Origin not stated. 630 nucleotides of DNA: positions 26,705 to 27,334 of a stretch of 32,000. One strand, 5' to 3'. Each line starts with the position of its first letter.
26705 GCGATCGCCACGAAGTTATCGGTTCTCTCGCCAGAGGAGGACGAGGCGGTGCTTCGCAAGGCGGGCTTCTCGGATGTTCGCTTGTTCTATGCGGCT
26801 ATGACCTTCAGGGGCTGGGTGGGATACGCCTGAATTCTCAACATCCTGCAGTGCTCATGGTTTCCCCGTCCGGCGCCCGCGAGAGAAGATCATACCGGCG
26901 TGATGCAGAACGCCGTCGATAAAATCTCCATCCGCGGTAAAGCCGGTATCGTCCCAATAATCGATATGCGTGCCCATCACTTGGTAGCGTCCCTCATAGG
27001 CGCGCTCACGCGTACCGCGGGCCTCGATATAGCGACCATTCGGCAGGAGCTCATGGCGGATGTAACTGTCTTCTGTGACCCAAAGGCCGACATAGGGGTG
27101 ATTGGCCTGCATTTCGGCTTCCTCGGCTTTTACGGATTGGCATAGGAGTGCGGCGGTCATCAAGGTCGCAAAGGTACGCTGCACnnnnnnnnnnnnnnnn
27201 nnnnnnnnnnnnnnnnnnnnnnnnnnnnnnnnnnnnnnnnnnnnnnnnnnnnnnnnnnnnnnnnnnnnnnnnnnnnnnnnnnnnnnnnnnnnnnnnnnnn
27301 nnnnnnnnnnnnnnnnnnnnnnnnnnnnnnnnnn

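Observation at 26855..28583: Uncharacterised three-gene module: cytoplasmic SDR plus two signal-peptide proteins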

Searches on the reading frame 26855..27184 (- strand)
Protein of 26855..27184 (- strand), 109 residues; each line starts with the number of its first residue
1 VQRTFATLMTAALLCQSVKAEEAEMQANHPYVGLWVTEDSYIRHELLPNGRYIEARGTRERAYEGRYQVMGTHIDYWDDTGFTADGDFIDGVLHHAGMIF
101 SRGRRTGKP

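Call 6: search_solved_structures(query=window:26855-27184:-, max_evalue=1, show_alignments=2)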
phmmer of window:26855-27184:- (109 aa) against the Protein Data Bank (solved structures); distinct sequences matched with E-value up to 1: 2.
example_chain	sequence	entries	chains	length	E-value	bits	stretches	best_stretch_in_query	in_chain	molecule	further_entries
2jmb_A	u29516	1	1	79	6.1e-34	119.5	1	28-102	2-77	Hypothetical protein Atu4866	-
6ry0_A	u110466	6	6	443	0.84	12.9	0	68-97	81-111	Mannan endo-1,6-alpha-mannosidase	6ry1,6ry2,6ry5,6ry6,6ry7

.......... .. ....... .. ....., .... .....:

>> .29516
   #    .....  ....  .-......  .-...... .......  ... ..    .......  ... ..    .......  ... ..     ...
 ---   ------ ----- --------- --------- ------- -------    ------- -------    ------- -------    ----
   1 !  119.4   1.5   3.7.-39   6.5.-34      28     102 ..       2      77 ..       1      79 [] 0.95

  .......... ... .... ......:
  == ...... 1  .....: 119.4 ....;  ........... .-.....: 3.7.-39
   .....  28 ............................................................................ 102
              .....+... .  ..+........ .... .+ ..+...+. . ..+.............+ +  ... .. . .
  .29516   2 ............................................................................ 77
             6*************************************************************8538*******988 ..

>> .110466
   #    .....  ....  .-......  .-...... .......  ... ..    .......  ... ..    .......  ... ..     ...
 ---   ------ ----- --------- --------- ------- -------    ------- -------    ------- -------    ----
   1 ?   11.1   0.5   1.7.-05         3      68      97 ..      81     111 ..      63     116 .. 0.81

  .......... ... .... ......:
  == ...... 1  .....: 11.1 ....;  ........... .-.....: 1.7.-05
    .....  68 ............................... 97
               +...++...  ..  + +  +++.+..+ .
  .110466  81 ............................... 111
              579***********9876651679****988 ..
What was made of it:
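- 26855..27184 (-): Atu4866-domain gene (109 aa, GTG start). The predicted signal peptide is encoded at 27125-27184 (20 aa, ending VKA|EE). PDB 2JMB matches at 6.1e-34 (call 6).
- Closest known: Atu4866 of Agrobacterium tumefaciens. Same: It has the same domain, with a 6.1e-34 match and about 70% identity over 75 residues (call 6).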

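Call 8: find_homologous_proteins(query=window:26855-27184:-, max_evalue=0.001)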
Query window:26855-27184:- (109 aa): 2639 proteins with E <= 0.001 among 2640 candidates; the best 120 are listed.
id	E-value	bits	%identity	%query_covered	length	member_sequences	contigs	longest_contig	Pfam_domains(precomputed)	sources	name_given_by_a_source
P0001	1.9e-66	239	97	100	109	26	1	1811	PF11512.14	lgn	-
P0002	1.5e-65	236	95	100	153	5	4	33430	PF11512.14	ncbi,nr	ncbi:hypothetical protein CN116_24965 [Sinorhizobium meliloti]|nr:hypothetical protein CN125_29805 [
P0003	1.6e-65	236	94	100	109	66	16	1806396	PF11512.14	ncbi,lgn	ncbi:hypothetical protein ACVMB3_004996 [Sinorhizobium meliloti]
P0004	3.9e-65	235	95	100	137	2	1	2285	PF11512.14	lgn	-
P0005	4.3e-65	234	95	100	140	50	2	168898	PF11512.14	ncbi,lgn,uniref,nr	ncbi:hypothetical protein GOA57_19335 [Sinorhizobium meliloti]|uniref:Atu4866 domain-containing prot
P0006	1.7e-64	232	94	100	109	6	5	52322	PF11512.14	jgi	jgi:hypothetical protein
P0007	4.3e-64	231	94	100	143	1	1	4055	PF11512.14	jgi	jgi:hypothetical protein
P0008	1.3e-59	217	92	94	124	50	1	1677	PF11512.14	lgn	-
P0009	1.9e-52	194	83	94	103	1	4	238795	PF11512.14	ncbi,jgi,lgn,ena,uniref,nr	ncbi:hypothetical protein GTW25_12190 [Aliihoeflea aestuarii]|jgi:hypothetical protein|uniref:Atu486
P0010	2.1e-52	193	82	94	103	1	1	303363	PF11512.14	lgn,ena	-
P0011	5.9e-52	192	84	92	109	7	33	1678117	PF11512.14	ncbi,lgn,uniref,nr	ncbi:hypothetical protein CN059_23185 [Sinorhizobium medicae]|uniref:Agrobacterium tumefaciens prote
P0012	1.7e-51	191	82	94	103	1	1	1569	PF11512.14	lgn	-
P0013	2.0e-51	190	81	94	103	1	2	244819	PF11512.14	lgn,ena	-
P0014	3.0e-51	190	83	92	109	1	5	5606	PF11512.14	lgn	-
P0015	3.6e-51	190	80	94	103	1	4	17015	PF11512.14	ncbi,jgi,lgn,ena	jgi:hypothetical protein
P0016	7.1e-51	189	80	94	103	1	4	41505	PF11512.14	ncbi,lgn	-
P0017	1.6e-50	187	80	94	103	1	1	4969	PF11512.14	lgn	-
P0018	2.5e-50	187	79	94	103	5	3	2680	PF11512.14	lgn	-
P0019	2.7e-50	187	80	94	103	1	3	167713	PF11512.14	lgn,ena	-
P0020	3.2e-50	187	79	94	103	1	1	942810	PF11512.14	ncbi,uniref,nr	ncbi:Atu4866 domain-containing protein [Paracoccus alkanivorans]|uniref:Agrobacterium tumefaciens pr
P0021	3.4e-50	186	80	94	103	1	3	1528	PF11512.14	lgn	-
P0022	5.7e-50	186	79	94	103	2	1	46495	PF11512.14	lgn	-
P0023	6.8e-50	185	80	94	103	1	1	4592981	PF11512.14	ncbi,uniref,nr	ncbi:Atu4866 domain-containing protein [Aureimonas altamirensis]|uniref:Atu4866 domain-containing pr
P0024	1.1e-49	185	79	94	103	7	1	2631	PF11512.14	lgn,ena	-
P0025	1.1e-49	185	78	94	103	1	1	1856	PF11512.14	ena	-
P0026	1.6e-49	184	79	94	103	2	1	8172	PF11512.14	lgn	-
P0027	1.6e-49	184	78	94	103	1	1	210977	PF11512.14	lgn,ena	-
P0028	1.6e-49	184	77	94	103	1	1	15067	PF11512.14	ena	-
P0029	2.7e-49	184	75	94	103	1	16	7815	PF11512.14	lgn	-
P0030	3.3e-49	183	77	94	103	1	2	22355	PF11512.14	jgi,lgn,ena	-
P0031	4.8e-49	183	72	99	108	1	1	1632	PF11512.14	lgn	-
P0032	5.4e-49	183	78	94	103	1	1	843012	PF11512.14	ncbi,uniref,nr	ncbi:Atu4866 domain-containing protein [Rhizobiaceae bacterium BDR2-2]|uniref:Atu4866 domain-contain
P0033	5.6e-49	183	78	94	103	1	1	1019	PF11512.14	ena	-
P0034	6.0e-49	182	76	94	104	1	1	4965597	PF11512.14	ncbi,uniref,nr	ncbi:Atu4866 domain-containing protein [Marinivivus vitaminiproducens]|uniref:Atu4866 domain-contain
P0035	6.2e-49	182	77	94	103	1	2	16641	PF11512.14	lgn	-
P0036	6.7e-49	182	76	94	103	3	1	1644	PF11512.14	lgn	-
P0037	7.8e-49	182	80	92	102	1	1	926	PF11512.14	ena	-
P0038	9.1e-49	182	77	94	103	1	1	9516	PF11512.14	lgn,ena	-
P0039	9.7e-49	182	77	94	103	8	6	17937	PF11512.14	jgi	jgi:hypothetical protein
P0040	1.0e-48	182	77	94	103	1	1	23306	PF11512.14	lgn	-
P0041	1.1e-48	182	76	94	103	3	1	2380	PF11512.14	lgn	-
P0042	1.1e-48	182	76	94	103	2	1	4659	PF11512.14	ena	-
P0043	1.3e-48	181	77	94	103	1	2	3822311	PF11512.14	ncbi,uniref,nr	ncbi:Atu4866 domain-containing protein [Aureimonas populi]|uniref:Atu4866 domain-containing protein 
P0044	1.4e-48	181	77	94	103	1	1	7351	PF11512.14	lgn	-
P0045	1.6e-48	181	76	94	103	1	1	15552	PF11512.14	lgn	-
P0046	2.0e-48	181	76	92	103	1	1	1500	PF11512.14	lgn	-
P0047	3.4e-48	180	76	94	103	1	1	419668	PF11512.14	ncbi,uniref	ncbi:Atu4866 domain-containing protein [Mesorhizobium sp. CAU 1741]|uniref:Atu4866 domain-containing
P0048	3.9e-48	180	79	92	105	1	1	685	PF11512.14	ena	-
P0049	3.9e-48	180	75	94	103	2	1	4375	PF11512.14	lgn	-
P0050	3.9e-48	180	76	94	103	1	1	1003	PF11512.14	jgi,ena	-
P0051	5.0e-48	179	75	94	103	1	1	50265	PF11512.14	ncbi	-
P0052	5.0e-48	179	76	94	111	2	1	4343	PF11512.14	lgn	-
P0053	5.1e-48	179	76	94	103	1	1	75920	PF11512.14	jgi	jgi:hypothetical protein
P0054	5.4e-48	179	76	94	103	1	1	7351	PF11512.14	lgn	-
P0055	6.2e-48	179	78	92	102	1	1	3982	PF11512.14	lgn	-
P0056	6.9e-48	179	76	94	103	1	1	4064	PF11512.14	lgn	-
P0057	9.0e-48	179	75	93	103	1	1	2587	PF11512.14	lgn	-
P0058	9.6e-48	179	75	94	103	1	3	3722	PF11512.14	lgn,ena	-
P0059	1.1e-47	178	78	92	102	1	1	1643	PF11512.14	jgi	jgi:hypothetical protein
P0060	1.1e-47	178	75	94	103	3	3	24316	PF11512.14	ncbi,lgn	-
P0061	1.2e-47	178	76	94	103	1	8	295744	PF11512.14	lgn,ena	-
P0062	1.6e-47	178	75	94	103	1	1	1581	PF11512.14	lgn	-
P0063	1.8e-47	178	75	94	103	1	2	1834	PF11512.14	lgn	-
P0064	1.8e-47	178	76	94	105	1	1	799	PF11512.14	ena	-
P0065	2.0e-47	177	75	94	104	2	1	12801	PF11512.14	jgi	jgi:Agrobacterium tumefaciens protein Atu4866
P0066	2.4e-47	177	75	95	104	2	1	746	PF11512.14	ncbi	-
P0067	2.5e-47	177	72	96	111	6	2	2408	PF11512.14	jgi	-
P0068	2.6e-47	177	81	87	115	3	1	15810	PF11512.14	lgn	-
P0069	2.7e-47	177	78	92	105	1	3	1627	PF11512.14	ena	-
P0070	2.8e-47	177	80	94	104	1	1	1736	PF11512.14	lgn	-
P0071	2.9e-47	177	78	92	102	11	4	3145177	PF11512.14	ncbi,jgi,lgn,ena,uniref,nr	ncbi:Atu4866 domain-containing protein [Rhizobium sp. X9]|uniref:Atu4866 domain-containing protein n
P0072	3.2e-47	177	77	94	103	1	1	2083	PF11512.14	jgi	-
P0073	4.0e-47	177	76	94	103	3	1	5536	PF11512.14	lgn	-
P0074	4.1e-47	177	75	94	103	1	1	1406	PF11512.14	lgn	-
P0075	5.5e-47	176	76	94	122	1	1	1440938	PF11512.14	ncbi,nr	ncbi:hypothetical protein ASD83_13245 [Devosia sp. Root685]|nr:hypothetical protein ASD83_13245 [Dev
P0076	5.8e-47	176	76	94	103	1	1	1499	PF11512.14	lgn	-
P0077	6.2e-47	176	78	92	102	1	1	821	PF11512.14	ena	-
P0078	6.9e-47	176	77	92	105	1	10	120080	PF11512.14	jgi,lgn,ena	jgi:hypothetical protein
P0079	7.1e-47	176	74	94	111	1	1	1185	PF11512.14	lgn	-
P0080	7.1e-47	176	75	94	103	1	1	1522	PF11512.14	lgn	-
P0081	1.0e-46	175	75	94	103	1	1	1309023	PF11512.14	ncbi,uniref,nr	ncbi:hypothetical protein FPY71_02100 [Aureimonas fodinaquatilis]|uniref:Atu4866 domain-containing p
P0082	1.1e-46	175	75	94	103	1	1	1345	PF11512.14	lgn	-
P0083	1.1e-46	175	76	94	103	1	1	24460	PF11512.14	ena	-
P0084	1.6e-46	175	75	94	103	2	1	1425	PF11512.14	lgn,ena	-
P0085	2.8e-46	174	72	94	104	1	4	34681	PF11512.14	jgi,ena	jgi:hypothetical protein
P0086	2.9e-46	174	71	94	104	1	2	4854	PF11512.14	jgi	jgi:hypothetical protein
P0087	3.5e-46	174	75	94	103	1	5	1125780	PF11512.14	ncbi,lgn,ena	-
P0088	3.6e-46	173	74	94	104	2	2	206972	PF11512.14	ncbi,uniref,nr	ncbi:Atu4866 domain-containing protein [Bradyrhizobium sp. Leo170]|uniref:Atu4866 domain-containing 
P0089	3.8e-46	173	72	94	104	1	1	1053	PF11512.14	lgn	-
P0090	3.8e-46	173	76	94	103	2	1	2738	PF11512.14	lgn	-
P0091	4.2e-46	173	75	94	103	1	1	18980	PF11512.14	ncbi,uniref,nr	ncbi:Atu4866 domain-containing protein [Chelativorans xinjiangense]|uniref:Atu4866 domain-containing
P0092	4.6e-46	173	72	94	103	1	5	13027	PF11512.14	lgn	-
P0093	5.2e-46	173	73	94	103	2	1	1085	PF11512.14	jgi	jgi:hypothetical protein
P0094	5.2e-46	173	71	94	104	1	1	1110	PF11512.14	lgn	-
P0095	6.8e-46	173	75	94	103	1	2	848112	PF11512.14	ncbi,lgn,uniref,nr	ncbi:hypothetical protein FHS85_000773 [Rhodoligotrophos appendicifer]|uniref:Atu4866 domain-contain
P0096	7.8e-46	172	75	94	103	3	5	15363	PF11512.14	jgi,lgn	jgi:glycine/D-amino acid oxidase-like deaminating enzyme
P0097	8.7e-46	172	75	94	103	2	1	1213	PF11512.14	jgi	-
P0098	8.9e-46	172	72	94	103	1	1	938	PF11512.14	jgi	jgi:hypothetical protein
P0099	1.0e-45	172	75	94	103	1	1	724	PF11512.14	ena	-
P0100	1.1e-45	172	73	80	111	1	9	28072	PF11512.14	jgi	jgi:hypothetical protein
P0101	1.2e-45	172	83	82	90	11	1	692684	PF11512.14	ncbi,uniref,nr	ncbi:Atu4866 domain-containing protein [Aquamicrobium sp. LC103]|uniref:Atu4866 domain-containing pr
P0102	1.4e-45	172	72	94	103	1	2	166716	PF11512.14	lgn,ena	-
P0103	1.6e-45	171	74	94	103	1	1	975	PF11512.14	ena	-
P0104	1.7e-45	171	75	94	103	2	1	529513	PF11512.14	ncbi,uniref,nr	ncbi:hypothetical protein N825_18580 [Skermanella stibiiresistens SB22]|uniref:Agrobacterium tumefac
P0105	1.7e-45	171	74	94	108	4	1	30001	PF11512.14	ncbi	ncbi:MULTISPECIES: Atu4866 domain-containing protein [unclassified Bradyrhizobium]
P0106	1.8e-45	171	75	94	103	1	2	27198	PF11512.14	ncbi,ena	-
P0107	2.0e-45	171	76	80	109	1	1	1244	PF11512.14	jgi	jgi:hypothetical protein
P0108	2.1e-45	171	71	94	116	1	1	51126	PF11512.14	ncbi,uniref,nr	ncbi:Atu4866 domain-containing protein [Mesorhizobium sp. STM 4661]|uniref:Atu4866 domain-containing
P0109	2.1e-45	171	74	94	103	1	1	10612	PF11512.14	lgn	-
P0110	2.1e-45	171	71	94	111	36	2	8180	PF11512.14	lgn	-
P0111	2.2e-45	171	72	94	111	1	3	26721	PF11512.14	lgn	-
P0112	2.2e-45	171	73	94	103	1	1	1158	PF11512.14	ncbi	-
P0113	2.3e-45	171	72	94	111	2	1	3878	PF11512.14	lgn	-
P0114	2.8e-45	171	75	94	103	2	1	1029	PF11512.14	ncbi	-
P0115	3.0e-45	170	73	94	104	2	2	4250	PF11512.14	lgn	-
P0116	3.1e-45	170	73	94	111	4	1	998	PF11512.14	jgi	jgi:hypothetical protein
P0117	3.1e-45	170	72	94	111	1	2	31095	PF11512.14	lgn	-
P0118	3.9e-45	170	71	94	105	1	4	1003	PF11512.14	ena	-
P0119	3.9e-45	170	75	94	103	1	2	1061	PF11512.14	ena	-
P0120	4.4e-45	170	73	94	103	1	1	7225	PF11512.14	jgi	jgi:hypothetical protein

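Call 12: find_related_loci(query=A1, collection=genome_contigs, flank=6000)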
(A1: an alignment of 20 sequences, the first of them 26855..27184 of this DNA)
Query A1 (109 aa) in genome_contigs; peptide patterns used: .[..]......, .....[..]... (x = any residue, [..] = any of these).
600 stretches matched a pattern (row limit reached: there are more); 595 encode a relative of the query (tblastn E <= 1e-3); the best 80 are kept; 80 distinct loci.
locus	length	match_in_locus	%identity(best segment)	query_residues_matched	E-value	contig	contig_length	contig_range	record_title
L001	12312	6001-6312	93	6-109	3e-65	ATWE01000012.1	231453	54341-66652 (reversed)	Ensifer sp. USDA 6670 K291DRAFT_scaffold00012.12_C, whole genome shotgun sequence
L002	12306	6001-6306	80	1-102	1e-55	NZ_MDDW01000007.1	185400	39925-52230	Rhizobium sp. LCM 4573 contig_14, whole genome shotgun sequence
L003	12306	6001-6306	80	1-102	3e-55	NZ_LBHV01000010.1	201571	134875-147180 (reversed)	Rhizobium sp. LC145 LC145_contig10, whole genome shotgun sequence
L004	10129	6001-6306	79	1-102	8e-54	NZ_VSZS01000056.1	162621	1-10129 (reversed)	Mesorhizobium microcysteis strain MaA-C15 169, whole genome shotgun sequence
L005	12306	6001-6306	76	1-102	2e-51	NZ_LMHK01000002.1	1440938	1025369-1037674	Devosia sp. Root685 contig_2, whole genome shotgun sequence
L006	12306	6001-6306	75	1-102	6e-51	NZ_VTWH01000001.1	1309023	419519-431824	Aureimonas fodinaquatilis strain CAU 1482 CAU1482_1, whole genome shotgun sequence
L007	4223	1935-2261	72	1-108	1e-50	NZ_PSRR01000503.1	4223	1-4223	Bradyrhizobium sp. Leo170 Contig503_, whole genome shotgun sequence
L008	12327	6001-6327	69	1-109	1e-50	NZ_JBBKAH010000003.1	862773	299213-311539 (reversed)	Pelagibius sp. 7325 Scaffold2_1, whole genome shotgun sequence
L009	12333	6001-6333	70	1-109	4e-50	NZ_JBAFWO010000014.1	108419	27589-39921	Xanthobacter sp. VTT E-85241 strain VTT-E-85241 Contig014, whole genome shotgun sequence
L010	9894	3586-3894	73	1-102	4e-50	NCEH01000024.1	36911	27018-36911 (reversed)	MAG: Rhizobiales bacterium 32-66-11 04302015_32_scaffold_381, whole genome shotgun sequence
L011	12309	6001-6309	71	1-102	6e-50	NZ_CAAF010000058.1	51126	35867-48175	Mesorhizobium sp. STM 4661, whole genome shotgun sequence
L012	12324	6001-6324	69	1-109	2e-49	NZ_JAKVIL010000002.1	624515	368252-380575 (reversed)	Ancylobacter gelatini strain A5.8 NODE_2_length_624515_cov_189.075897, whole genome shotgun sequence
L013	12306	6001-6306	75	1-102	1e-49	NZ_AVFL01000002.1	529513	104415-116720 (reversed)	Skermanella stibiiresistens SB22 contig3, whole genome shotgun sequence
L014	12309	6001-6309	74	1-102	4e-49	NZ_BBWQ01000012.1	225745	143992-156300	Aureimonas altamirensis strain DSM 21988, whole genome shotgun sequence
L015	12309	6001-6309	73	1-102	1e-48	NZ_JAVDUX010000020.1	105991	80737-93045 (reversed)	Ancylobacter sp. 3268 Ga0454452_20, whole genome shotgun sequence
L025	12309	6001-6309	69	1-102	8e-47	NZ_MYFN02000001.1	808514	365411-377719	Shinella sumterensis strain MEC087 scaffold_0, whole genome shotgun sequence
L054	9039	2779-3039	75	20-106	3e-43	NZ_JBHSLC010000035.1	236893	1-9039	Azospirillum himalayense strain CCUG 58760 velvet_auto_105_35, whole genome shotgun sequence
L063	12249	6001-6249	77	20-102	3e-42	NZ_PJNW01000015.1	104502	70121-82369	Pleomorphomonas diazotrophica strain R5-392 diazotrophica_contig_15, whole genome shotgun sequence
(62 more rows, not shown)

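Call 16: search_protein_families(library=ncbifam, proteins=[window:26855-27184:-], max_evalue=0.001)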
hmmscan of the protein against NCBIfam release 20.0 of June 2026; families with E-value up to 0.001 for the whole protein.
window:26855-27184:- (109 aa): 0 families

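Call 38: find_encoding_contigs(protein=P0023, flank=9000, max_places=2)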
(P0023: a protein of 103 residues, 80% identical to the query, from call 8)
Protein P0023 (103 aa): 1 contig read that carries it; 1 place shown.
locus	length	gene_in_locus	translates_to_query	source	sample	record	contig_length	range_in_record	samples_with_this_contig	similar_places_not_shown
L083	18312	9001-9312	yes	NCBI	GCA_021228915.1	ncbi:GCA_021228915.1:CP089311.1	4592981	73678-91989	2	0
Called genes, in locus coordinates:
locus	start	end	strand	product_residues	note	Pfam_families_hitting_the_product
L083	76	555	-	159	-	PF00583:Acetyltransf_1, PF13673:Acetyltransf_10 (weak), PF13508:Acetyltransf_7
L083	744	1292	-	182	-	-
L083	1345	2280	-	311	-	PF00106:adh_short, PF08659:KR (weak), PF13561:adh_short_C2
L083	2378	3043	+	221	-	PF00440:TetR_N, PF17929:TetR_C_34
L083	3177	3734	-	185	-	PF09351:DUF1993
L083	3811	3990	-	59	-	-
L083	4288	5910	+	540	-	PF00990:GGDEF, PF00563:EAL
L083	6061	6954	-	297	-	PF00126:HTH_1, PF03466:LysR_substrate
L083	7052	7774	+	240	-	PF00106:adh_short, PF08659:KR, PF23441:SDR (weak), PF13561:adh_short_C2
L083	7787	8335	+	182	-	-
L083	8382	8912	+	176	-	PF12680:SnoaL_2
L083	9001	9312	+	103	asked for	PF11512:Atu4866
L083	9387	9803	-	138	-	PF13410:GST_C_2 (weak), PF00043:GST_C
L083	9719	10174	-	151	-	PF13409:GST_N_2 (weak)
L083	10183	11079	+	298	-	PF12852:Cupin_6, PF00165:HTH_AraC (weak), PF12833:HTH_18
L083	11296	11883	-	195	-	PF00132:Hexapep (weak), PF25084:LbH_EIF2B (faint), PF25087:GMPPB_C (faint)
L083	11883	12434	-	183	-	PF01047:MarR, PF12802:MarR_2 (weak)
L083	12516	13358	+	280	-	PF02567:PhzC-PhzF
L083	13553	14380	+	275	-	PF01135:PCMT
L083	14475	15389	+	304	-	PF00491:Arginase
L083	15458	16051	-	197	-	PF03848:TehB (weak), PF13489:Methyltransf_23, PF08241:Methyltransf_11, PF08242:Methyltransf_12, PF13649:Methyltransf_25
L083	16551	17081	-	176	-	PF13521:AAA_28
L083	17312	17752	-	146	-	-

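Call 40: find_encoding_contigs(protein=P0020, flank=9000, max_places=2)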
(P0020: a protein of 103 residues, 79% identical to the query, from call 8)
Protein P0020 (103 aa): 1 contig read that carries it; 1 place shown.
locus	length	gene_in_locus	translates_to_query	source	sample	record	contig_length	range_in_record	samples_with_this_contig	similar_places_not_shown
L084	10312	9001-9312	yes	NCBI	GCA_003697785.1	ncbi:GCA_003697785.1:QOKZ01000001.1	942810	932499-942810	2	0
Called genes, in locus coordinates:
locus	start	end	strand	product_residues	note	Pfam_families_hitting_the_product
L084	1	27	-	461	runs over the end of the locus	PF02321:OEP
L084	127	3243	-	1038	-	PF00873:ACR_tran, PF03176:MMPL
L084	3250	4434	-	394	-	PF25954:Beta-barrel_RND_2 (faint), PF25917:BSH_RND, PF25973:BSH_CzcB (weak), PF25876:HH_MFP_RND, PF25944:Beta-barrel_RND, PF25967:RND-MFP_C, PF25989:YknX_C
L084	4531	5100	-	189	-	PF17937:TetR_C_28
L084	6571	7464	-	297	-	PF00126:HTH_1, PF03466:LysR_substrate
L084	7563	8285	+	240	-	PF00106:adh_short, PF08659:KR, PF23441:SDR (weak), PF13561:adh_short_C2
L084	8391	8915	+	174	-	PF12680:SnoaL_2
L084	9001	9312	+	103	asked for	PF11512:Atu4866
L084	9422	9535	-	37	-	PF02810:SEC-C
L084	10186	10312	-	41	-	?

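Call 42: search_protein_families(library=pfam, proteins=[L025:4187-5248:+, L054:2159-2668:+, L011:4627-5190:+, L063:5468-6016:+, L083:7787-8335:+], max_evalue=0.1)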
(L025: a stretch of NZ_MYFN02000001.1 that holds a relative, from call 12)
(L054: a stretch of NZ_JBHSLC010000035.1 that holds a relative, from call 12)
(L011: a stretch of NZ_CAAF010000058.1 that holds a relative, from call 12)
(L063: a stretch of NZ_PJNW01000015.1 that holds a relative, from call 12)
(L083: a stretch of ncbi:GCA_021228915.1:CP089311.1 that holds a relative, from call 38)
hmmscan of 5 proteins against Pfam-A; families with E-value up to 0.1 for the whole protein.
L025:4187-5248:+ (353 aa): 1 family
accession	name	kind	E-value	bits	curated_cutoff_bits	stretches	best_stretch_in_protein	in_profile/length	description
PF00248.27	Aldo_ket_red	-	3.4e-75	253.2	24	1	20-322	2-289/291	Aldo/keto reductase family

L054:2159-2668:+ (169 aa): 1 family
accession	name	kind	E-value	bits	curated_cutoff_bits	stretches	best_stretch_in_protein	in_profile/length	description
PF02627.25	CMD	-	8.7e-17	61.3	23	1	73-152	3-81/84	Carboxymuconolactone decarboxylase family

L011:4627-5190:+ (187 aa): 4 families
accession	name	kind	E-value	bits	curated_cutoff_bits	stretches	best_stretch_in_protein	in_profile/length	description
PF13474.12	SnoaL_3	-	0.00016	22.5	22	1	92-172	40-117/121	SnoaL-like domain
PF12680.13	SnoaL_2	-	0.0039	18.2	27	1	75-164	21-99/102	SnoaL-like domain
PF14534.12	DUF4440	-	0.0069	17.2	25.2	1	139-166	80-107/107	Domain of unknown function (DUF4440)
PF13577.12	SnoaL_4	-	0.012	16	24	1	87-168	43-124/126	SnoaL-like domain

L063:5468-6016:+ (182 aa): 0 families

L083:7787-8335:+ (182 aa): 1 family
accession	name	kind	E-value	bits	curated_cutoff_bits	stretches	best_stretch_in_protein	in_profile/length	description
PF25312.1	Allergen_Asp_f_4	-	0.042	14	27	1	131-159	58-86/174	Allergen Asp f 4-like domain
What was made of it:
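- The exported partners come from unrelated families: SnoaL_2, SnoaL_3-like and CMD (call 42).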
